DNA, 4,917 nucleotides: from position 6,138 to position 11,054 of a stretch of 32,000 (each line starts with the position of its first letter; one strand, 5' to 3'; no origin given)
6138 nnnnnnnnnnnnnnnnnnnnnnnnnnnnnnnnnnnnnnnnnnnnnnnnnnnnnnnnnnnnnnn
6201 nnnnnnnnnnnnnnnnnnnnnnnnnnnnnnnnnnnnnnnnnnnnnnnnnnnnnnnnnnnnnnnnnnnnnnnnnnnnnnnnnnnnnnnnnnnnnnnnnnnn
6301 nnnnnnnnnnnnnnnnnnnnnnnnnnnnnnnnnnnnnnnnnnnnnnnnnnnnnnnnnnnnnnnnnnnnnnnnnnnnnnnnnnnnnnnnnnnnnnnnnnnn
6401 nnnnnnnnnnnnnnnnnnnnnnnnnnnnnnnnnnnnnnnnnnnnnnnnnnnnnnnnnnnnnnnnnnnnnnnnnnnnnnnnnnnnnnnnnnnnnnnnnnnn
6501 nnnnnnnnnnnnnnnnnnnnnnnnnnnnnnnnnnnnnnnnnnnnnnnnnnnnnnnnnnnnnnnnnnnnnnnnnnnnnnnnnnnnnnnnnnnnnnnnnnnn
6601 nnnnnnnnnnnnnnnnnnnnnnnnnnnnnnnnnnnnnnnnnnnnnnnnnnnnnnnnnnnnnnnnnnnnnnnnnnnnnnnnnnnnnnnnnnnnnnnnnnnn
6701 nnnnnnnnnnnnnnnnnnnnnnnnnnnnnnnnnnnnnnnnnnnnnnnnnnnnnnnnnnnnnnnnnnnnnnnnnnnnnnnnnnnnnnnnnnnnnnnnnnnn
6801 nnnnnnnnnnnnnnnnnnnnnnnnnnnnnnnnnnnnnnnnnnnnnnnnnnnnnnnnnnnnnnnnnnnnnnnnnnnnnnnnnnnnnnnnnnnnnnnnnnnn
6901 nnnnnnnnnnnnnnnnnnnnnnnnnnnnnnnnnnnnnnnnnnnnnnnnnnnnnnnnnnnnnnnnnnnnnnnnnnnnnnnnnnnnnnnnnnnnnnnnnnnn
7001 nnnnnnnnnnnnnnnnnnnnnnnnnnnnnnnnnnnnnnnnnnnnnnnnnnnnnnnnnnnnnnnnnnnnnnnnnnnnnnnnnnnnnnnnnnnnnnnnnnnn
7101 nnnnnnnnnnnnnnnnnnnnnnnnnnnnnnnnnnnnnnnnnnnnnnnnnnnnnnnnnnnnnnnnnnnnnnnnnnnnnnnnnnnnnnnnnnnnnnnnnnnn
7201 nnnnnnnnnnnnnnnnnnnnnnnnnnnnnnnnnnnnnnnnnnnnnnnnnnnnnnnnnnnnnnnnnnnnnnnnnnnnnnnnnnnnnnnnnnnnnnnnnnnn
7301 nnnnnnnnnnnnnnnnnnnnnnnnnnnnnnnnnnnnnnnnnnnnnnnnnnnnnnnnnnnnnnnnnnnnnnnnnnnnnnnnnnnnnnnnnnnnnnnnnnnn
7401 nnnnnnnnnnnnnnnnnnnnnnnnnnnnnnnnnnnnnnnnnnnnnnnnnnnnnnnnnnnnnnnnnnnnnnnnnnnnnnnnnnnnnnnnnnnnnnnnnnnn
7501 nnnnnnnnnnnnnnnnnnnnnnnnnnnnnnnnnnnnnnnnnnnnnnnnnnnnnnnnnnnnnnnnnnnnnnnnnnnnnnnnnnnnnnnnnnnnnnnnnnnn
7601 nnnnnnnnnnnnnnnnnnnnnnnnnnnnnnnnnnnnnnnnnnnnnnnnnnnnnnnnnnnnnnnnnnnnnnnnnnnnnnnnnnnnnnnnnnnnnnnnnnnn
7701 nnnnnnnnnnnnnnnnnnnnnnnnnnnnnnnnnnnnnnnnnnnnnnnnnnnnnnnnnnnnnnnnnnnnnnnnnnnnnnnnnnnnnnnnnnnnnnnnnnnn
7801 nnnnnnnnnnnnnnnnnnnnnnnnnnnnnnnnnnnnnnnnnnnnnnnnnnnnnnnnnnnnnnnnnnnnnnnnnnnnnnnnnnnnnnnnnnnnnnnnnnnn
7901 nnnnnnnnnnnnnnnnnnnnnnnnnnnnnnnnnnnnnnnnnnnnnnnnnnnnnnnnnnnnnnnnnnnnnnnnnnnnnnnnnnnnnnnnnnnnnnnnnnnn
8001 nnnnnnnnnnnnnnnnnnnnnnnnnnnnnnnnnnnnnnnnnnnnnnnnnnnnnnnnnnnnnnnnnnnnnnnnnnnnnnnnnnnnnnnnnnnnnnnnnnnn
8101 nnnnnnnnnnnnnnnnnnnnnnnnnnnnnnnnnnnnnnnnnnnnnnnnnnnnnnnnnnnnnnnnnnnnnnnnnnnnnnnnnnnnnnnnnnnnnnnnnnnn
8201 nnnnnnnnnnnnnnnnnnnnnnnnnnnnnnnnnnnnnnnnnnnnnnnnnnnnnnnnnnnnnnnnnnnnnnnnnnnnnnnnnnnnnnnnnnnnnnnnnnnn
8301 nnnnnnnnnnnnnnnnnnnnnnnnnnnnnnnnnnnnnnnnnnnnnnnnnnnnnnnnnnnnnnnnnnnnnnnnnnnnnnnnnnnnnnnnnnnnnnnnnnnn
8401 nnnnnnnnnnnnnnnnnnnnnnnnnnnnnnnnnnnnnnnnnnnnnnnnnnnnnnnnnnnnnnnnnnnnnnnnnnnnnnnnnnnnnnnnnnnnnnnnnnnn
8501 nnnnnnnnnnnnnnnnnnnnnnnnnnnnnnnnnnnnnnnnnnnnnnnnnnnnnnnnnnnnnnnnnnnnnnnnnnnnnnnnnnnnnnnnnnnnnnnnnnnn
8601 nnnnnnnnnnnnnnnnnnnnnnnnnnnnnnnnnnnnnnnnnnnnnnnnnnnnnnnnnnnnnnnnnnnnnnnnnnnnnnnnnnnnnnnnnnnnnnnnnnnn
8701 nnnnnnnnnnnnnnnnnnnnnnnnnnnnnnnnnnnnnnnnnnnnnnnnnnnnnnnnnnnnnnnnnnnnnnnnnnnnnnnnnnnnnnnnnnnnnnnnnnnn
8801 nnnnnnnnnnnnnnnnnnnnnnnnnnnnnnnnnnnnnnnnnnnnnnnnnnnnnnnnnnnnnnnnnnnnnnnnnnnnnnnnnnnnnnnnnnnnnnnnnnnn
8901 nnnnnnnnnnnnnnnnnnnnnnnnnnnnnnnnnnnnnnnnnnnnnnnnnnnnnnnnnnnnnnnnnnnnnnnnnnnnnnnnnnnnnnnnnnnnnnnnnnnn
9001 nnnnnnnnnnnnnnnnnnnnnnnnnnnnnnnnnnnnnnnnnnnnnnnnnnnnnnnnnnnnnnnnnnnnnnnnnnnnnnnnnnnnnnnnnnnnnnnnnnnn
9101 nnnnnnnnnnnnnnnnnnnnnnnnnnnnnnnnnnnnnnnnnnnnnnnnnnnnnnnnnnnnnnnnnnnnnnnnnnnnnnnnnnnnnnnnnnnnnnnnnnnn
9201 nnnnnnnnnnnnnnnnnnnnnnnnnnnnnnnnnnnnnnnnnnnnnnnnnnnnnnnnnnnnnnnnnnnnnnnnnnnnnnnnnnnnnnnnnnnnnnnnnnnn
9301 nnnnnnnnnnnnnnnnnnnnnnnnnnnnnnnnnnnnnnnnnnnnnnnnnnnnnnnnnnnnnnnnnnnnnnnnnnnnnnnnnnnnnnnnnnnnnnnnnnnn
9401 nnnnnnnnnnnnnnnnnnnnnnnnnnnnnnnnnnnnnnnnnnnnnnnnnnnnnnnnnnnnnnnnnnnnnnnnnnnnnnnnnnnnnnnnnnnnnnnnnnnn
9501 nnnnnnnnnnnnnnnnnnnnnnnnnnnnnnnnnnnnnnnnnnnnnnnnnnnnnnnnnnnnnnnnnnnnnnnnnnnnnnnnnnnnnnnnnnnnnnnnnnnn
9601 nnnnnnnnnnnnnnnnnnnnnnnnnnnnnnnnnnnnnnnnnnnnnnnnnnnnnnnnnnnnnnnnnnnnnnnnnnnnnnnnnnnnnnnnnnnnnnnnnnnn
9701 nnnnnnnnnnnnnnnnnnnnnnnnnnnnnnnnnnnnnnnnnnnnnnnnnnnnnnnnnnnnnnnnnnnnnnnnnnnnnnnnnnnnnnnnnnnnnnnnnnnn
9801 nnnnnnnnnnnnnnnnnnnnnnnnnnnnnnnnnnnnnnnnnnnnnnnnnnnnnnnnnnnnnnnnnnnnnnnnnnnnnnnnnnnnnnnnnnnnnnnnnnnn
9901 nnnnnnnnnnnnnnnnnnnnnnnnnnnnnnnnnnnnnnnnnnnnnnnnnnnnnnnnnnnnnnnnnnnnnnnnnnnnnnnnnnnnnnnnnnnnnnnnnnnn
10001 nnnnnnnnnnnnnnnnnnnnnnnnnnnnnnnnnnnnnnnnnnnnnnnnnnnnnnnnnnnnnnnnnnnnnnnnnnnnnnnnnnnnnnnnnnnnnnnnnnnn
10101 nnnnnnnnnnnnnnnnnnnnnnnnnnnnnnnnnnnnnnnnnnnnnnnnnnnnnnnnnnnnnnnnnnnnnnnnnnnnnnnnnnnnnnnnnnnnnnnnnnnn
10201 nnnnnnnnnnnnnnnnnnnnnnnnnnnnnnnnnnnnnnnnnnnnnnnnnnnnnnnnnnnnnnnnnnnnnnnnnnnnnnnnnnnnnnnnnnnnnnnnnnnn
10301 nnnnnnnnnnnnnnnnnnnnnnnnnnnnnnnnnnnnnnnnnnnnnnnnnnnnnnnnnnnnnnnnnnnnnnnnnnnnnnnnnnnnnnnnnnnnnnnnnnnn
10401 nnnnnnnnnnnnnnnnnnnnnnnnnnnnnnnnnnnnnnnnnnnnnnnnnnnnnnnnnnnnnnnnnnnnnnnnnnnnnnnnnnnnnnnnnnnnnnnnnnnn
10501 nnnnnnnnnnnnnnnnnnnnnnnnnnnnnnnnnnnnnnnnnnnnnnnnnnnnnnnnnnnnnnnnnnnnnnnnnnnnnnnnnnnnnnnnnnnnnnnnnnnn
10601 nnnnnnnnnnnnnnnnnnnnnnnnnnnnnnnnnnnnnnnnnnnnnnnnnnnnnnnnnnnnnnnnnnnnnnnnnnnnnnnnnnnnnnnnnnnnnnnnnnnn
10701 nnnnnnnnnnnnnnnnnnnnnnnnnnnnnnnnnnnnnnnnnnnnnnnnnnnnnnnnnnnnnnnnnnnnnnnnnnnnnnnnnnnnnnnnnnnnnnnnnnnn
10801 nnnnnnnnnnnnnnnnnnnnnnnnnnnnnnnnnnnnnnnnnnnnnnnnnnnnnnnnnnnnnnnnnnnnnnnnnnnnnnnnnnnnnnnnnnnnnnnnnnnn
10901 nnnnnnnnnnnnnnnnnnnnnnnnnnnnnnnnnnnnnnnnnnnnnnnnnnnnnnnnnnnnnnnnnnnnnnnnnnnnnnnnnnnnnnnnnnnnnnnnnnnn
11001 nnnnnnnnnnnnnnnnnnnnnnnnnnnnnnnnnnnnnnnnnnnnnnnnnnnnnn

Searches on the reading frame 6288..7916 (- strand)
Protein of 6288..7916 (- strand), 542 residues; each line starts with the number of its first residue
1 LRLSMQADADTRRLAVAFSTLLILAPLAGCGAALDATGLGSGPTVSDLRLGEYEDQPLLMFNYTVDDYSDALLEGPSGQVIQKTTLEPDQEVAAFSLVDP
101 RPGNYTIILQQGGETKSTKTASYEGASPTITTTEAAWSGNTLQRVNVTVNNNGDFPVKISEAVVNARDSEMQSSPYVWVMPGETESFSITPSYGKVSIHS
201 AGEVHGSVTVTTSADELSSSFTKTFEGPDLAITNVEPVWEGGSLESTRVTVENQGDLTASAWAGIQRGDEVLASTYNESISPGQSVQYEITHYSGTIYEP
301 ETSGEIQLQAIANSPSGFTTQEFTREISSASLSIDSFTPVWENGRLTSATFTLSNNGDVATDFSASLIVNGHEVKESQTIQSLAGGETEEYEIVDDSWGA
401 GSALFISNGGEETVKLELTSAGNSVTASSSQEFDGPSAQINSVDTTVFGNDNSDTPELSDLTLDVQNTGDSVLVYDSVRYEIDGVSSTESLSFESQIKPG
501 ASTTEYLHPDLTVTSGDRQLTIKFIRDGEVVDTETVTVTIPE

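Call 15: search_protein_families(library=pfam, proteins=[window:6288-7916:-], max_evalue=0.01)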
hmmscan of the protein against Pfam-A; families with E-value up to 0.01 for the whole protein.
window:6288-7916:- (542 aa): 3 families
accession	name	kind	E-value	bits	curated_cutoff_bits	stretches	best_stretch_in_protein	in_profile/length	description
PF07705.17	CARDB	-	1.6e-09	38.3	22.7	1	344-394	18-68/101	CARDB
PF19630.5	DUF6134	-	0.0021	18.6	27.9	0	338-362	50-74/184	Domain of unknown function (DUF6134)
PF11611.13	DUF4352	-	0.0078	16.9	25.9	0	132-173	27-68/122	Domain of unknown function (DUF4352)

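Call 66: search_protein_families(library=padloc, proteins=[window:6288-7916:-], max_evalue=0.01)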
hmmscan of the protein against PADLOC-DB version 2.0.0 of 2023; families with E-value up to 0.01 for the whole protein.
window:6288-7916:- (542 aa): 0 families

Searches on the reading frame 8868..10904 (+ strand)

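Call 15: search_protein_families(library=pfam, proteins=[window:8868-10904:+], max_evalue=0.01)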
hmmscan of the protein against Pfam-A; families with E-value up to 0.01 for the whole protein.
window:8868-10904:+ (678 aa): 26 families (the best 25 are shown)
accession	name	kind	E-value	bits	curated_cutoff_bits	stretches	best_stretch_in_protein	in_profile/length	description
PF13646.12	HEAT_2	-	8.7e-32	109.7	27.7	6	549-644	5-87/88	HEAT repeats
PF13513.12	HEAT_EZ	-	8.9e-24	83.9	27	3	486-534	3-55/55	HEAT-like repeat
PF01602.26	Adaptin_N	-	1.3e-22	80.5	37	3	268-456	94-252/524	Adaptin N terminal region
PF12717.13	Cnd1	-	1e-21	78.1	26.4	2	500-572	14-86/162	non-SMC mitotic condensation complex subunit 1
PF02985.28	HEAT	-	1.2e-20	72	23.5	3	512-535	5-28/31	HEAT repeat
PF20168.4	PDS5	-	1.5e-15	56.6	27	1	497-612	232-352/1053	Sister chromatid cohesion protein PDS5 protein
PF24714.1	TOR1L1_N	-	1.3e-12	48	43.3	0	497-546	201-250/281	TORTIFOLIA1 N-terminal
PF25786.1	HEAT_GCN1_C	-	5.3e-11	43.2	27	0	541-619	24-105/151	GCN1-like, C-terminal HEAT repeats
PF22928.2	INTS1_R4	-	1.1e-10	41.8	27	0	57-126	25-94/102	Integrator complex subunit 1, R4 domain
PF08713.17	DNA_alkylation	-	4.3e-07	30.3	21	0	474-540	124-188/213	DNA alkylation repair enzyme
PF25767.1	ARM_TBCD_2nd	-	5.7e-07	29.6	29.7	0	577-618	73-114/245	Tubulin-specific chaperone D-like, ARM repeats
PF03130.22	HEAT_PBS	-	1.3e-06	28.8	20.9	0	560-592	1-27/27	PBS lyase HEAT-like repeat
PF24140.1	TPR_TNPO3_IPO13_3rd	-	1.6e-06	28.7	27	0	429-474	40-85/89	Transportin-3/Importin-13 third TPR domain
PF24987.1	HEAT_EF3_N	-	4.1e-06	27.3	32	1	502-604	61-168/169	EF3 N-terminal HEAT repeat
PF12755.13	Vac14_Fab1_bd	-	4.6e-05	24.4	22.1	0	496-540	16-60/97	Vacuolar 14 Fab1-binding region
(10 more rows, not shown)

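Call 66: search_protein_families(library=padloc, proteins=[window:8868-10904:+], max_evalue=0.01)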
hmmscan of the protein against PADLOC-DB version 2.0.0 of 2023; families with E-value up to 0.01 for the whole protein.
window:8868-10904:+ (678 aa): 3 families
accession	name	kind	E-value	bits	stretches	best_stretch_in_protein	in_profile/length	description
PDLC03925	OloA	-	3.4e-10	37.8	2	490-634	121-248/596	-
PDLC01150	HEAT_CxxC_PDDEXK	-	2e-06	25.3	1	427-528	19-115/288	HEAT_CxxC_PD-DEXK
PDLC02919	HEAT-ARM_XIII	-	1.8e-05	20.3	1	555-619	589-1196/1972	-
